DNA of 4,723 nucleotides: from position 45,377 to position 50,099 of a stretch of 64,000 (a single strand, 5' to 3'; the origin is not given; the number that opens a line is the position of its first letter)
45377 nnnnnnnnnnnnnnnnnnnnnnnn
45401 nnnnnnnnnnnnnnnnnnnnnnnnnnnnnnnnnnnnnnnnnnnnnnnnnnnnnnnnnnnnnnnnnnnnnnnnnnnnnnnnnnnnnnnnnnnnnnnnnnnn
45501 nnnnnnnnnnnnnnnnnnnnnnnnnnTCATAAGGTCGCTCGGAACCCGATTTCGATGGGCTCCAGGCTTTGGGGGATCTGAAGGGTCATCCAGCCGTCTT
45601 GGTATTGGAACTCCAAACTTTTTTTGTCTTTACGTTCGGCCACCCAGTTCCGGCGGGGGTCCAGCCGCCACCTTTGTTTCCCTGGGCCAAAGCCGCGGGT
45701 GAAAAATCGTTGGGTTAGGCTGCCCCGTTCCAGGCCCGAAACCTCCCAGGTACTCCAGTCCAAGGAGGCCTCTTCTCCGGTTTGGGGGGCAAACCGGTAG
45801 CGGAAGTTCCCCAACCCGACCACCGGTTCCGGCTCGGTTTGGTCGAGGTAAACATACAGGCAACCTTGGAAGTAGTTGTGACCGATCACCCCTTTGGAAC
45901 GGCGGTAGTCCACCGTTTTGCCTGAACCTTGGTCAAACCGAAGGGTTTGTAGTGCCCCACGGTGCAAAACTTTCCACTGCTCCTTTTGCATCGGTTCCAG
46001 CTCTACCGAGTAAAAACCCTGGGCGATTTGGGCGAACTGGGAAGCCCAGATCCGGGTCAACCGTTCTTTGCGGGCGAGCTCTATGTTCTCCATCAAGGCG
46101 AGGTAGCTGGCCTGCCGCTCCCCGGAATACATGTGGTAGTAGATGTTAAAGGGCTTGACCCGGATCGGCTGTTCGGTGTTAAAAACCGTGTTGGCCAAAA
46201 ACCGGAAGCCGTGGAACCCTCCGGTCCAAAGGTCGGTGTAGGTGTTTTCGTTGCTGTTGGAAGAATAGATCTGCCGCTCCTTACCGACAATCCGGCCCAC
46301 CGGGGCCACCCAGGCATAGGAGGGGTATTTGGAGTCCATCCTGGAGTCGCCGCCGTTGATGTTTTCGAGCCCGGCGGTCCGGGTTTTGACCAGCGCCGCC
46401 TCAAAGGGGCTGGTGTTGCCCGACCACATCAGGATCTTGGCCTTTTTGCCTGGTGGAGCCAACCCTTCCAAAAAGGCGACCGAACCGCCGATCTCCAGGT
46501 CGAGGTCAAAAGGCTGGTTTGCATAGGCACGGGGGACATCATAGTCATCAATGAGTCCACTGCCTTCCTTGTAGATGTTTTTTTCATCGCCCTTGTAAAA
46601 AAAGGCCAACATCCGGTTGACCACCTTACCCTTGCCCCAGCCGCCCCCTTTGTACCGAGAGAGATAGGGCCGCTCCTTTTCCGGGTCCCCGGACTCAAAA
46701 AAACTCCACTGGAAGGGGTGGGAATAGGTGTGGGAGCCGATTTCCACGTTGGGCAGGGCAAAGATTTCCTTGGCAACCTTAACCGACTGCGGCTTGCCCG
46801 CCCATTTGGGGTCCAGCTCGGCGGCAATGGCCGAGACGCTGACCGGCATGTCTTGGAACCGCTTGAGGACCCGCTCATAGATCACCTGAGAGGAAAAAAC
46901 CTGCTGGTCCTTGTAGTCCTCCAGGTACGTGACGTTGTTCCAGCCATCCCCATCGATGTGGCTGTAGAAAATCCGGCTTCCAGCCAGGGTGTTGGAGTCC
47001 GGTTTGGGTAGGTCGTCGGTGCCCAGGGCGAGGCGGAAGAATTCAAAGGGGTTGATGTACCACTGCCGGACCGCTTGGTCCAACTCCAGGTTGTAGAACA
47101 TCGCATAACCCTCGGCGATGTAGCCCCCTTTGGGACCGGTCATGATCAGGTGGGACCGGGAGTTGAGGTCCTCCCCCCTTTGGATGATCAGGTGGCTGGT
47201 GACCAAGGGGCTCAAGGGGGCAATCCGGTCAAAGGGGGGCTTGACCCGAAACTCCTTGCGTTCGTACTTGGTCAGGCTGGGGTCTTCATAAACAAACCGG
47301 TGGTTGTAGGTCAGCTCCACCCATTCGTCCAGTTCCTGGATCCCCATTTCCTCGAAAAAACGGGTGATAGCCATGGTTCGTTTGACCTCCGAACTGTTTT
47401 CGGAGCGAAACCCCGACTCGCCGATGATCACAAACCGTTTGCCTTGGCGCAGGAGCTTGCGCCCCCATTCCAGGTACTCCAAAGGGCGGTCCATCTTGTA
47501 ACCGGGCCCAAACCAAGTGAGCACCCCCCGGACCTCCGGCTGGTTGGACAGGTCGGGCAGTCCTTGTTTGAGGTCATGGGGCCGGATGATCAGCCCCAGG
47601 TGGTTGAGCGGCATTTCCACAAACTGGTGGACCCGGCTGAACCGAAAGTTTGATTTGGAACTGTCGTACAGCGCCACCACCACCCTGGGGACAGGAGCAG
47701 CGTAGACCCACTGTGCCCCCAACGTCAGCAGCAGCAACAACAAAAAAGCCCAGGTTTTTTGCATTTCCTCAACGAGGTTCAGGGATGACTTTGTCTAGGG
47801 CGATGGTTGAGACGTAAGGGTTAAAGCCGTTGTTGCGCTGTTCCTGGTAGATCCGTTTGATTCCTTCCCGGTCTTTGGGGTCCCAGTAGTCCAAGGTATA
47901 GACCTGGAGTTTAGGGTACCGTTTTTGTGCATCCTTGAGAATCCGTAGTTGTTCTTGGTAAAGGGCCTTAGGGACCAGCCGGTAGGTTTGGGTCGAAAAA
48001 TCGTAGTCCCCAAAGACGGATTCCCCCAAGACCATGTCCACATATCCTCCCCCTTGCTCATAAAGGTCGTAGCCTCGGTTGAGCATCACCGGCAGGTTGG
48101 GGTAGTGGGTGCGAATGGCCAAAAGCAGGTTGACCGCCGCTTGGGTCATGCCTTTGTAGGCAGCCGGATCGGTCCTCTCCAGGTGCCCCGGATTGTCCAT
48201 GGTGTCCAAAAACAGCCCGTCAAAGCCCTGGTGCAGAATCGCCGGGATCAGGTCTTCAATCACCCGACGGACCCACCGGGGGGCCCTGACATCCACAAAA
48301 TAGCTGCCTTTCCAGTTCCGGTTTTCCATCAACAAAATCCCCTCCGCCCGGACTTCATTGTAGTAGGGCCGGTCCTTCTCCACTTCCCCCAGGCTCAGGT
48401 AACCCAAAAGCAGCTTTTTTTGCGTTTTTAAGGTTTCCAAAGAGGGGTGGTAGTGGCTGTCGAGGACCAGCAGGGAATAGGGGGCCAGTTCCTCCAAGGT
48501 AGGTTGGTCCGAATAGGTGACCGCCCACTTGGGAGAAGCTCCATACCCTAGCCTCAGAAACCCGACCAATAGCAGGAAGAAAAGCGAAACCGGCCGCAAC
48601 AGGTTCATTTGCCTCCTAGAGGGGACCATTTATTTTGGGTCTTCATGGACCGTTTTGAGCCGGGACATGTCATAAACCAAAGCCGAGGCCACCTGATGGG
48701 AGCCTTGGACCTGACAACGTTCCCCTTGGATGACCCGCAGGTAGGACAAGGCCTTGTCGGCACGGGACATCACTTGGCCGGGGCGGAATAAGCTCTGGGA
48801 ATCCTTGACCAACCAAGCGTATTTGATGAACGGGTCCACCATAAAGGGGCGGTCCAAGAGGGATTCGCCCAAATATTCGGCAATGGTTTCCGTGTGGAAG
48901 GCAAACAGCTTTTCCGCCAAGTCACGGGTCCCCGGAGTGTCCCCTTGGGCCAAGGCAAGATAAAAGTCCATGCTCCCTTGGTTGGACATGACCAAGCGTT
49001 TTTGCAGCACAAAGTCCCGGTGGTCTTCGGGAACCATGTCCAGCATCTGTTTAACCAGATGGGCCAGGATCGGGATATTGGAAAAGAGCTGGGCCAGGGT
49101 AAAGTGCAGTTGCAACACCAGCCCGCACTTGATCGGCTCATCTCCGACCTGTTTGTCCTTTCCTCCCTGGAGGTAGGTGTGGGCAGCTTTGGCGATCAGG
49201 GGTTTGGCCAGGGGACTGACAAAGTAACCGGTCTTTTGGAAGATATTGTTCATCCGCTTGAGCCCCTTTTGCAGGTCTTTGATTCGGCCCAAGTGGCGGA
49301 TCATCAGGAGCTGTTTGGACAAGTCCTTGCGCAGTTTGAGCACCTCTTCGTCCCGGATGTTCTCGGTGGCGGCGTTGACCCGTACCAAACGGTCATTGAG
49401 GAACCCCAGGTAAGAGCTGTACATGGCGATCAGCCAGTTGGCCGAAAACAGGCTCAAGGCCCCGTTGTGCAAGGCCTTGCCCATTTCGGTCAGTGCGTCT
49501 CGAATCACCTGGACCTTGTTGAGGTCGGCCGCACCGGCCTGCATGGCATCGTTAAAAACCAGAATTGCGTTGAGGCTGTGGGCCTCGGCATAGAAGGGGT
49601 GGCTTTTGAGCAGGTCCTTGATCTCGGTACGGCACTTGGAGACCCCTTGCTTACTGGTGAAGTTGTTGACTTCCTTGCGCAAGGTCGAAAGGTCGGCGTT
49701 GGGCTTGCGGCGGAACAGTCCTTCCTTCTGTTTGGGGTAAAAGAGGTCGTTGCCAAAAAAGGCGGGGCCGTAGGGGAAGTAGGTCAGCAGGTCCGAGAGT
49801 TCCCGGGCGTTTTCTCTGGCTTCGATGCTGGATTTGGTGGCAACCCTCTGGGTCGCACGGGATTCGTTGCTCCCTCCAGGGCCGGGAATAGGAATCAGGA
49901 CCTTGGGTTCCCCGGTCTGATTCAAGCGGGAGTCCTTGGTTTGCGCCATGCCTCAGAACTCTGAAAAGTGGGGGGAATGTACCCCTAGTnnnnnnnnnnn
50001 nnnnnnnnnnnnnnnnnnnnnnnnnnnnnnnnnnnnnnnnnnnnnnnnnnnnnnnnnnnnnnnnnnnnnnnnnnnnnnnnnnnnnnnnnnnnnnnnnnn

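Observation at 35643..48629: Pel-type exopolysaccharide locus with PelA and PelB each split into separately secreted proteins and no PelC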

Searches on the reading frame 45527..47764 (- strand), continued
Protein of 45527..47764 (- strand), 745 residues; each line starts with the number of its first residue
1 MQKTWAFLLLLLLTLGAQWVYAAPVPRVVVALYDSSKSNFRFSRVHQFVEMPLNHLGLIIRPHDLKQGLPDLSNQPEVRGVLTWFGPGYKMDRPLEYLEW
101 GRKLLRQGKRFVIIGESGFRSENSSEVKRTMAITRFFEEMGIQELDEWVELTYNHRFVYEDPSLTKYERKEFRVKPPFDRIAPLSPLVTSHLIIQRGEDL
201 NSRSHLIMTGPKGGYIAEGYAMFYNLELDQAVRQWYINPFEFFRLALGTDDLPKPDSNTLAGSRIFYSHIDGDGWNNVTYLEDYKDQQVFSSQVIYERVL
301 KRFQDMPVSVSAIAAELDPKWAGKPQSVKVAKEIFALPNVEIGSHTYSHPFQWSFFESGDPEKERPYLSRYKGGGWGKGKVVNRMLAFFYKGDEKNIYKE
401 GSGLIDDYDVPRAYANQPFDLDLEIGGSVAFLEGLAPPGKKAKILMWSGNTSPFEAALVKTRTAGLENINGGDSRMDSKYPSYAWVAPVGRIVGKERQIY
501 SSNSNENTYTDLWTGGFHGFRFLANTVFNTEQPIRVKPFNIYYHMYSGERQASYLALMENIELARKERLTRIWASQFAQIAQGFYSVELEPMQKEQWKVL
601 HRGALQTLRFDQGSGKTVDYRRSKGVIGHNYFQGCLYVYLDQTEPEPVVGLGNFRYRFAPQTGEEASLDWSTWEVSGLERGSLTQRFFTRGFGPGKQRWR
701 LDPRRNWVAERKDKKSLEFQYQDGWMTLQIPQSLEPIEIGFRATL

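Call 46: search_solved_structures(query=L026:7666-8217:+, max_evalue=1, show_alignments=1)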
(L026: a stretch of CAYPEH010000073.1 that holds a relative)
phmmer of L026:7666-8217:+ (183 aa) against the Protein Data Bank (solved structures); distinct sequences matched with E-value up to 1: 5.
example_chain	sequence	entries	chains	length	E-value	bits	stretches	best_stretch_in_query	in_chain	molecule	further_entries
9h80_C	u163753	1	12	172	1.6e-13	54.4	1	29-178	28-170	PelC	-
5t11_A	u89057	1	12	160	8.2e-10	42.3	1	32-177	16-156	Uncharacterized protein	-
5t10_A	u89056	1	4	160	8.3e-10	42.3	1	32-177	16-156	Uncharacterized protein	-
5t0z_A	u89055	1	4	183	5e-09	39.7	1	39-180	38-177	Lipoprotein, putative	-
4hrv_A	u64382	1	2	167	0.0028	21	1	39-153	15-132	Putative lipoprotein GNA1162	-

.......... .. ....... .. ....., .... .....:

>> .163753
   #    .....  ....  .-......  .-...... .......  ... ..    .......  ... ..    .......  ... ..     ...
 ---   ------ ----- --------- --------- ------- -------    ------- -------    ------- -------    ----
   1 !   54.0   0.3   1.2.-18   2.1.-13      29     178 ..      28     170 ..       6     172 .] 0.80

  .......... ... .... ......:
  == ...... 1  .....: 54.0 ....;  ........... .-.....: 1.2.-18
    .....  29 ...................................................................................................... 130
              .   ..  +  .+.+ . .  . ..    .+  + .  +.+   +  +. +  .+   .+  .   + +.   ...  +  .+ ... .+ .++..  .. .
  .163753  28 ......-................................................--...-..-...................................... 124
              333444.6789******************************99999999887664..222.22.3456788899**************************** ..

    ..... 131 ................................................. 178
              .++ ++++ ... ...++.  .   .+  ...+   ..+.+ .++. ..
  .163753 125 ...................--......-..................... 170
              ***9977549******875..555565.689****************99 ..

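Call 72: search_protein_families(library=pfam, proteins=[window:45527-47764:-], max_evalue=10)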
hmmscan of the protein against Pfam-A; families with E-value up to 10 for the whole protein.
window:45527-47764:- (745 aa): 0 families

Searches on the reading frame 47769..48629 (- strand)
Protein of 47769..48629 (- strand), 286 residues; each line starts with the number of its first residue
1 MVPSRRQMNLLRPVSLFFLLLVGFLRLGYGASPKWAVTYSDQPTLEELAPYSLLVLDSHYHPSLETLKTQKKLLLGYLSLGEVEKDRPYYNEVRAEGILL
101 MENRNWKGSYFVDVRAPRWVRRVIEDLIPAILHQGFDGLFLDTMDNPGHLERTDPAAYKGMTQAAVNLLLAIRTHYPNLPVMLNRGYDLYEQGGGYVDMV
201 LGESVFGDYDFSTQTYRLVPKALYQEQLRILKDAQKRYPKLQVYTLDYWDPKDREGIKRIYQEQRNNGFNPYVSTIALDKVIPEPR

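Call 3: search_protein_families(library=pfam, proteins=[window:47769-48629:-], max_evalue=0.01)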
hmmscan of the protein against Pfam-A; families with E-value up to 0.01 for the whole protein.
window:47769-48629:- (286 aa): 1 family
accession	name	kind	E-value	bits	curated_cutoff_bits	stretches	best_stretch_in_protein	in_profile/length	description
PF03537.19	Glyco_hydro_114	-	1.3e-24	87.1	27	1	45-279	14-228/231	Glycoside-hydrolase family GH114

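Call 4: search_protein_families(library=ncbifam, proteins=[window:47769-48629:-], max_evalue=0.01)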
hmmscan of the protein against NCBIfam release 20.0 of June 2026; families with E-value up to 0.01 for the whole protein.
window:47769-48629:- (286 aa): 1 family
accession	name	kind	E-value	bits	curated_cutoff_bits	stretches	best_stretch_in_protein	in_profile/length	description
TIGR01370.1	TIGR01370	hypoth_equivalog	8.4e-18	64.5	181.25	1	64-281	87-310/315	MJ1477/TM1410 family putative glycoside hydrolase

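Call 7: search_solved_structures(query=window:47769-48629:-, max_evalue=1, show_alignments=2)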
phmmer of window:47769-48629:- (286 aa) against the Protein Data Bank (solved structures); distinct sequences matched with E-value up to 1: 7.
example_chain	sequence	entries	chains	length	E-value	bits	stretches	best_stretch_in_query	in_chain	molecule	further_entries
5tcb_A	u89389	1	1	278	4.8e-23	85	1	33-280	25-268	PelA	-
5tsy_A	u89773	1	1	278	3.3e-22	82.3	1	33-280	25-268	PelA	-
9cgy_A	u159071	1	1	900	1.6e-18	70.2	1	36-280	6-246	PelA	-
9euz_A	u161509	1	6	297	8.4e-06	28.4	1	74-275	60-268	Uncharacterized protein TM_1410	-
2aam_A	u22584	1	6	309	9.4e-06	28.2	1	74-275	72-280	Hypothetical protein TM1410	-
9eux_G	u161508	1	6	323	1e-05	28.1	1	74-275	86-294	Uncharacterized protein TM_1410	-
9ep5_A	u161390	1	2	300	1.7e-05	27.4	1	63-281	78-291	Glycoside-hydrolase family GH114 TIM-barrel domain-containing protein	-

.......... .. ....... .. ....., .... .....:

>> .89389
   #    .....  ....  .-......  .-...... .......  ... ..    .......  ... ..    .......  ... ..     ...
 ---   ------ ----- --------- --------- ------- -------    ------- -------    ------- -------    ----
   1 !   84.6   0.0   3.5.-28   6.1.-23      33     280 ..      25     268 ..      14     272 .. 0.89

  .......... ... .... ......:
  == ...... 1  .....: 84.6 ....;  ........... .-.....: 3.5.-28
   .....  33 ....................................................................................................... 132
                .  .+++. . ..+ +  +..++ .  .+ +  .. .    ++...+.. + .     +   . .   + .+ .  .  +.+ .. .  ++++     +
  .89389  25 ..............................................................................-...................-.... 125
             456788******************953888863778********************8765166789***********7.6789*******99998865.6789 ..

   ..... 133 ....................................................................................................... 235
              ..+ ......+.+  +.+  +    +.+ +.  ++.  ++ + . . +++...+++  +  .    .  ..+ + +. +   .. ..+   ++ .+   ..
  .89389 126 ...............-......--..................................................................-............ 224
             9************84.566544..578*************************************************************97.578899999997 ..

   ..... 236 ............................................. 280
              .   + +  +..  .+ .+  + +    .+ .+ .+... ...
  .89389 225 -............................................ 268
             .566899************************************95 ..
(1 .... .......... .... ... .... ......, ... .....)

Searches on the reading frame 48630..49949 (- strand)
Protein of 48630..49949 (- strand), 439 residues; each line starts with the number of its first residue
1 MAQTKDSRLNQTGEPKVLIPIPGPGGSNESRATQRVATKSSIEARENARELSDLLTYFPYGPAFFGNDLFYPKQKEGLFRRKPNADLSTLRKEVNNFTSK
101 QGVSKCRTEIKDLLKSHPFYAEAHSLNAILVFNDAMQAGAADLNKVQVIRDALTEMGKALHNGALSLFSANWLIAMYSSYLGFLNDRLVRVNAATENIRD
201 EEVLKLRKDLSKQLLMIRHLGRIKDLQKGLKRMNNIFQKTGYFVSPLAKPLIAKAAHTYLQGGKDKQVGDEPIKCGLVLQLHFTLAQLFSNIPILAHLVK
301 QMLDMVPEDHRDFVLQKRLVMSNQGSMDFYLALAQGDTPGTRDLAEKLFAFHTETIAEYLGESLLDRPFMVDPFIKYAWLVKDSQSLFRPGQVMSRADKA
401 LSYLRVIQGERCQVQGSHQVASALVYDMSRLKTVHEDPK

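Call 3: search_protein_families(library=pfam, proteins=[window:48630-49949:-], max_evalue=0.01)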
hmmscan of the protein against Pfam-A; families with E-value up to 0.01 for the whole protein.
window:48630-49949:- (439 aa): 0 families

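Call 4: search_protein_families(library=ncbifam, proteins=[window:48630-49949:-], max_evalue=0.01)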
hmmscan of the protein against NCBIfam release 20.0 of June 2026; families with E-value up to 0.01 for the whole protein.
window:48630-49949:- (439 aa): 0 families

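Call 55: find_homologous_proteins(query=window:48630-49949:-, max_evalue=0.001)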
Query window:48630-49949:- (439 aa): 6 proteins with E <= 0.001 among 8000 candidates.
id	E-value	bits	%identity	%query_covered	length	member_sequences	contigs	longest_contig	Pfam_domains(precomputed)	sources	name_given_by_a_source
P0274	4.8e-256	867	88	100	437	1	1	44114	-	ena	-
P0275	9.4e-164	563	58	98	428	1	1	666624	-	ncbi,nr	ncbi:MAG: hypothetical protein RRB13_02065 [bacterium]|nr:hypothetical protein [bacterium]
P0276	2.4e-161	555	59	98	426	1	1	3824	-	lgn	-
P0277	2.7e-151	522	55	99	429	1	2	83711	-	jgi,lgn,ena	-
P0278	1.2e-148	514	57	98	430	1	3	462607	-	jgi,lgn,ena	-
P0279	4.5e-138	479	54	91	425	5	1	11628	-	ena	-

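Call 67: predict_structure(alignment_id=A4)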
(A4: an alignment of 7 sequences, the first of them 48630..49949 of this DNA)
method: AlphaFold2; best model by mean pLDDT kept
length: 439 residues; sequences in the alignment: 7
mean_pLDDT: 65.5   pTM: 0.60
mean pLDDT of the five models: 65.5, 62.1, 58.6, 58.0, 57.6
residues with pLDDT >= 90: 2; 70-90: 191; 50-70: 184; < 50: 62
segments of 3 or more residues with pLDDT < 50: 1-37, 75-81, 333-335, 362-370
pLDDT, mean of each block of 10 residues (from residue 1): 27 31 32 45 68 63 59 47 61 66 75 81 84 74 70 81 72 80 71 66 67 57 65 63 58 78 76 74 73 67 71 63 55 53 69 70 45 73 78 87 76 58 85 68
secondary structure, 60 per line:
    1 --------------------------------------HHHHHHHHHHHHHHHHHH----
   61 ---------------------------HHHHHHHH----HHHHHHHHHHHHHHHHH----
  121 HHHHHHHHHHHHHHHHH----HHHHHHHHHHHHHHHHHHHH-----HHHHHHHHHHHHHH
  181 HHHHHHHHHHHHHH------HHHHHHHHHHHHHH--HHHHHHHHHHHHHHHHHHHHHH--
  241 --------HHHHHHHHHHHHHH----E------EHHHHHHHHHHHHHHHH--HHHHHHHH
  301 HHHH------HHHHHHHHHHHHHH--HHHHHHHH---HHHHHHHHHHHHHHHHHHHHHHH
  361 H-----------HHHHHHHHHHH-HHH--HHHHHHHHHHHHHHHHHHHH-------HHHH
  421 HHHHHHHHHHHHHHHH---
elements in order: H39-56 H88-95 H100-116 H121-137 H142-161 H167-194 H201-214 H217-238 H249-262 H275-290 H293-304 H311-324 H327-334 H338-361 H373-383 H390-409 H417-436

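Call 72: search_protein_families(library=pfam, proteins=[window:48630-49949:-], max_evalue=10)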
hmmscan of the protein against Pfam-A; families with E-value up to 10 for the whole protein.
window:48630-49949:- (439 aa): 1 family
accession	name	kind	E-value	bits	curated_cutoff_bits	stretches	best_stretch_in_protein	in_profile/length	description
PF07160.18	SKA1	-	0.1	12.8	29.6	1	197-226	210-239/243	Spindle and kinetochore-associated protein 1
